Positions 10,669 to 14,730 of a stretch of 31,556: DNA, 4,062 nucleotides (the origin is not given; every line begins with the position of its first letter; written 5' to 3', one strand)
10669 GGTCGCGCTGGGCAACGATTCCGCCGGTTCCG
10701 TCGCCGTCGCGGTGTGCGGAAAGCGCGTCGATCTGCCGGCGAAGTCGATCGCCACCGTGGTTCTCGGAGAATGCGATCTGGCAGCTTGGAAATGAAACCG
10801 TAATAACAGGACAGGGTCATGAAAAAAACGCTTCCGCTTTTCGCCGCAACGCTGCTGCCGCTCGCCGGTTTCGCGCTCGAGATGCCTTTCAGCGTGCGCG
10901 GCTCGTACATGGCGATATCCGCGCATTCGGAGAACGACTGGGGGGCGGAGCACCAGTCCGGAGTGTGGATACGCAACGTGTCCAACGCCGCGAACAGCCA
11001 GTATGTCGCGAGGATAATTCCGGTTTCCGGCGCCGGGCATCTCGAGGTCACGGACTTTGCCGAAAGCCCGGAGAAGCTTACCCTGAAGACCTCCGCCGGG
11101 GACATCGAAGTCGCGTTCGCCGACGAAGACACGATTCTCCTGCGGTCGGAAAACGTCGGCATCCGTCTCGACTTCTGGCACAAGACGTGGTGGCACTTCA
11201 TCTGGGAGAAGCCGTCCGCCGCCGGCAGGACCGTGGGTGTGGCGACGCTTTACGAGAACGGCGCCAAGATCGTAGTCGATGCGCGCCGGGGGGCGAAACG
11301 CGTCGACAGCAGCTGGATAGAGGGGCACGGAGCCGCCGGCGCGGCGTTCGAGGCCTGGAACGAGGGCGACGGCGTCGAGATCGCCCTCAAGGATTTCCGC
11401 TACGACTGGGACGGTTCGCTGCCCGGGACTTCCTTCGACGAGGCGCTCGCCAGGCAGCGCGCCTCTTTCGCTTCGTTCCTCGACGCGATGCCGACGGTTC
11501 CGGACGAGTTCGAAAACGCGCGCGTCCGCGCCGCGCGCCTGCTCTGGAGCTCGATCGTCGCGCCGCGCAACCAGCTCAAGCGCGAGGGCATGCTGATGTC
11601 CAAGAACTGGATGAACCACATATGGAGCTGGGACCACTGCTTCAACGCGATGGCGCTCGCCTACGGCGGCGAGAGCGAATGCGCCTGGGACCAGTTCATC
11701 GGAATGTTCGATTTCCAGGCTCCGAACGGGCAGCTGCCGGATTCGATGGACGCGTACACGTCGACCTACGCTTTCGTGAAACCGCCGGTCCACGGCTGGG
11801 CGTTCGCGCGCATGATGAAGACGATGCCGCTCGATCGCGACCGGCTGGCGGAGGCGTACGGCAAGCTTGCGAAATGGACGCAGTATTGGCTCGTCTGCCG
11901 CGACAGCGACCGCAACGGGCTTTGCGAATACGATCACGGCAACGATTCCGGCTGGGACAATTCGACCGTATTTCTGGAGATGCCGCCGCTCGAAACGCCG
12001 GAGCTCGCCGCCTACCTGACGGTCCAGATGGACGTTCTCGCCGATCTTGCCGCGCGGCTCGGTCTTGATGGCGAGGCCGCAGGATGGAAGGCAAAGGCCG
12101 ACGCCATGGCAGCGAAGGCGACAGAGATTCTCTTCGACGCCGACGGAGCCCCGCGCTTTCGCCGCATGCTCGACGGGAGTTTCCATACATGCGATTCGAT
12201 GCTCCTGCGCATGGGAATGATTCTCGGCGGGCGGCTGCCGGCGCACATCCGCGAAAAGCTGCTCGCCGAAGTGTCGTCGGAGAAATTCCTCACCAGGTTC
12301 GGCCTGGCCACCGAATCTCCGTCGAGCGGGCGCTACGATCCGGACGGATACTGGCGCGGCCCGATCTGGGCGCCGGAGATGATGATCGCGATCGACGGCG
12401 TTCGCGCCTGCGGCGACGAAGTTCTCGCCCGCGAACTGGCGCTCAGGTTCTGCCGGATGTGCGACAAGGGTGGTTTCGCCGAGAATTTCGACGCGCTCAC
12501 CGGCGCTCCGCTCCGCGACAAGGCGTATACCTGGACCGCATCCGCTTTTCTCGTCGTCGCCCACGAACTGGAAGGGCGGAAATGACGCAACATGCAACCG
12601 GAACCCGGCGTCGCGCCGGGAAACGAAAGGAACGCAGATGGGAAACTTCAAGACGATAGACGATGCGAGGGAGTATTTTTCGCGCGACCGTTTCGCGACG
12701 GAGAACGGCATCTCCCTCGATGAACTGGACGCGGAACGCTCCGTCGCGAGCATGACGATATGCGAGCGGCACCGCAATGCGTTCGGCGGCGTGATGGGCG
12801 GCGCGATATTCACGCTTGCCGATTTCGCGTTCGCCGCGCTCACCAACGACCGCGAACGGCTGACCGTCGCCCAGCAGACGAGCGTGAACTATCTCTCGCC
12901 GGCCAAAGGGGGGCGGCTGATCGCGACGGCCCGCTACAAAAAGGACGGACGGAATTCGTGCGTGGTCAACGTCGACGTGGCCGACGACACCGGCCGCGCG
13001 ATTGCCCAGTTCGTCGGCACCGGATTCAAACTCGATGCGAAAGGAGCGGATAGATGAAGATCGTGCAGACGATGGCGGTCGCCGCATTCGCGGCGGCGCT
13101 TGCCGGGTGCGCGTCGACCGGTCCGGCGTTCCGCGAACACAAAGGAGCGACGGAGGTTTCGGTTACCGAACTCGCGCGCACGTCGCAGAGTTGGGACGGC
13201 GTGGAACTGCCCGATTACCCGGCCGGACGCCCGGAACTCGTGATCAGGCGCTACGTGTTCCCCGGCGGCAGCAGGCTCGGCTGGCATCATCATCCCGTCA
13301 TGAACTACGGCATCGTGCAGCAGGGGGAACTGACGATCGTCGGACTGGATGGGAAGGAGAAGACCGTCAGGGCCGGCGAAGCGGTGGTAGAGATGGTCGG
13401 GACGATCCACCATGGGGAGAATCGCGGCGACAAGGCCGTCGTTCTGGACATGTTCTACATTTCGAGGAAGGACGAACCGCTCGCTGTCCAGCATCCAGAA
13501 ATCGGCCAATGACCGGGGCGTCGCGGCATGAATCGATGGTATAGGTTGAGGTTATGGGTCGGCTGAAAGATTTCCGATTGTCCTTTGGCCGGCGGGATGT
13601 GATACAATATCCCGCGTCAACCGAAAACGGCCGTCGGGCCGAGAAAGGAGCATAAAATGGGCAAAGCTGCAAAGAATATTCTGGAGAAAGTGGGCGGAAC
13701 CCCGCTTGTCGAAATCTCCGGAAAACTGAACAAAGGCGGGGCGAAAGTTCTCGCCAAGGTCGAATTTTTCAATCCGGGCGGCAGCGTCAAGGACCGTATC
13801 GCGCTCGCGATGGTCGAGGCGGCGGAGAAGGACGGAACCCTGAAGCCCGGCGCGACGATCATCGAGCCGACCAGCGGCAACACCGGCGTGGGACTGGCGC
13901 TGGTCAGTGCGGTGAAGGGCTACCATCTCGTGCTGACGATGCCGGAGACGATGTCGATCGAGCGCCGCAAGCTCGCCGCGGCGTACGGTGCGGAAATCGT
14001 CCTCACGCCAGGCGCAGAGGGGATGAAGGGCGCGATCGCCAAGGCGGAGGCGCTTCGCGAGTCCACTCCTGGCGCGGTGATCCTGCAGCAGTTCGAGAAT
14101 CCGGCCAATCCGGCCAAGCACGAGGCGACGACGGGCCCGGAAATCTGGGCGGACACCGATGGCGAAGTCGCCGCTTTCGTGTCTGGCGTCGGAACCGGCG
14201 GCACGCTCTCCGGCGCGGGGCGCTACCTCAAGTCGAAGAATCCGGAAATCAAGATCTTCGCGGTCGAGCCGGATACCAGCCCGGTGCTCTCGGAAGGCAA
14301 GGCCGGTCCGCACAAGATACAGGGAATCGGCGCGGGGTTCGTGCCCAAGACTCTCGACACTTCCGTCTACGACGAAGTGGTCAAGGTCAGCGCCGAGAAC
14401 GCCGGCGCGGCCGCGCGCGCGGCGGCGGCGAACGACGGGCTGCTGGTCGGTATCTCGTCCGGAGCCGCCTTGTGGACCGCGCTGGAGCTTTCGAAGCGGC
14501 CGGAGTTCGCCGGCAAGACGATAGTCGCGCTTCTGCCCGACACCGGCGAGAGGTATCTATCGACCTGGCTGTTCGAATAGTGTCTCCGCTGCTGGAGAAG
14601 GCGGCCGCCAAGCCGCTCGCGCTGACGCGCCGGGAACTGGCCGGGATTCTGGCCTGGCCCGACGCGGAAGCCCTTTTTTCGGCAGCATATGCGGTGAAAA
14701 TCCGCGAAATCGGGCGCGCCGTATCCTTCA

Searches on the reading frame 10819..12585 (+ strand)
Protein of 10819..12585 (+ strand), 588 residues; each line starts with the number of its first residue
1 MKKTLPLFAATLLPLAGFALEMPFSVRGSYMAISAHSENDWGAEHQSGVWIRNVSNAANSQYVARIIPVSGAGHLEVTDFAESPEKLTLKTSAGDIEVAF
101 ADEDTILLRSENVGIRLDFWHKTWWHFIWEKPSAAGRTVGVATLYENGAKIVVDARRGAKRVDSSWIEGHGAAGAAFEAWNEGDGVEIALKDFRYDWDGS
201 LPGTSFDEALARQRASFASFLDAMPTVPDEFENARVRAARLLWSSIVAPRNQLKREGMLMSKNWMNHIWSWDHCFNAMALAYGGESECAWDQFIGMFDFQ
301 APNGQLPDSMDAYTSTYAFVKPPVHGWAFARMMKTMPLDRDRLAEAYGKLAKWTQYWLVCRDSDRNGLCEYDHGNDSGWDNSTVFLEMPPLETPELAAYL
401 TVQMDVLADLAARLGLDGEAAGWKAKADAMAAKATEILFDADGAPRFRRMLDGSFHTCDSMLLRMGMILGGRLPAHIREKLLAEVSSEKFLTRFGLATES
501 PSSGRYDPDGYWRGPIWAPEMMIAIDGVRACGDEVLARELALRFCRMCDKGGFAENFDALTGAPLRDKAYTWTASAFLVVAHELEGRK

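Call 9: search_protein_families(library=pfam, proteins=[window:10819-12585:+], max_evalue=0.001)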
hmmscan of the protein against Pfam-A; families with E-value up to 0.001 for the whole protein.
window:10819-12585:+ (588 aa): 2 families
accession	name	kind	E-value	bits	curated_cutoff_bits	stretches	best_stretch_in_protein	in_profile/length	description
PF22422.2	MGH1-like_GH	-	3.7e-50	171.9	27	1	266-573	2-356/356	Mannosylglycerate hydrolase MGH1-like glycoside hydrolase domain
PF01204.24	Trehalase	-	0.00047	19.6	21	0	480-550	397-464/512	Trehalase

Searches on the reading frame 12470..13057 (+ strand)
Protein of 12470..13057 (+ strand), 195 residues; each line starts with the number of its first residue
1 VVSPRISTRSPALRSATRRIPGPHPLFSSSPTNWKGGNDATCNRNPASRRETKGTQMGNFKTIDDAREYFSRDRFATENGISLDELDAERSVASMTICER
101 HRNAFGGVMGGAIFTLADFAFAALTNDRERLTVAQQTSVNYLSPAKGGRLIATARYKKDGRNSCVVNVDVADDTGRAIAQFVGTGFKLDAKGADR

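Call 9: search_protein_families(library=pfam, proteins=[window:12470-13057:+], max_evalue=0.001)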
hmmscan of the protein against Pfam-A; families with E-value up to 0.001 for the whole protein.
window:12470-13057:+ (195 aa): 3 families
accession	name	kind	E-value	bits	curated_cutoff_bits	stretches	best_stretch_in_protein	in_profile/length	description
PF03061.28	4HBT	-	2.4e-10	41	20.6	1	105-177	1-77/79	Thioesterase superfamily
PF14539.12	DUF4442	-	3.7e-09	37.3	25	1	80-180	20-125/132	Domain of unknown function (DUF4442)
PF13622.12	4HBT_3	-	0.0006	20.5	24.3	0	104-177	11-74/83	Acyl-CoA thioesterase N-terminal domain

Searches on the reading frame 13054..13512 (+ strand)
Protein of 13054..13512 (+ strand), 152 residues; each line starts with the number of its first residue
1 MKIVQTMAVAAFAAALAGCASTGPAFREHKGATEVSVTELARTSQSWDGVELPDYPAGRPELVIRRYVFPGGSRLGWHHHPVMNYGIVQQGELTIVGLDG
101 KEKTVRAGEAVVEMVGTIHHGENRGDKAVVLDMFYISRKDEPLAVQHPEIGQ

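Call 9: search_protein_families(library=pfam, proteins=[window:13054-13512:+], max_evalue=0.001)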
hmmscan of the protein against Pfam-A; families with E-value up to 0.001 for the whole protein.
window:13054-13512:+ (152 aa): 1 family
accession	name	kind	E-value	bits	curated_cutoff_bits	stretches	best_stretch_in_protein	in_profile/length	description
PF07883.17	Cupin_2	-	7.4e-13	48.5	27.2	1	69-131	5-66/70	Cupin domain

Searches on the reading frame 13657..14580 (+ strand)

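Call 9: search_protein_families(library=pfam, proteins=[window:13657-14580:+], max_evalue=0.001)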
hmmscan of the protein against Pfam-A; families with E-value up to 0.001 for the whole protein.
window:13657-14580:+ (307 aa): 1 family
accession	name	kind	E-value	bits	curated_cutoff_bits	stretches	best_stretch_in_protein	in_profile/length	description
PF00291.31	PALP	-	7.7e-73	245.8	35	1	10-295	3-295/295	Pyridoxal-phosphate dependent enzyme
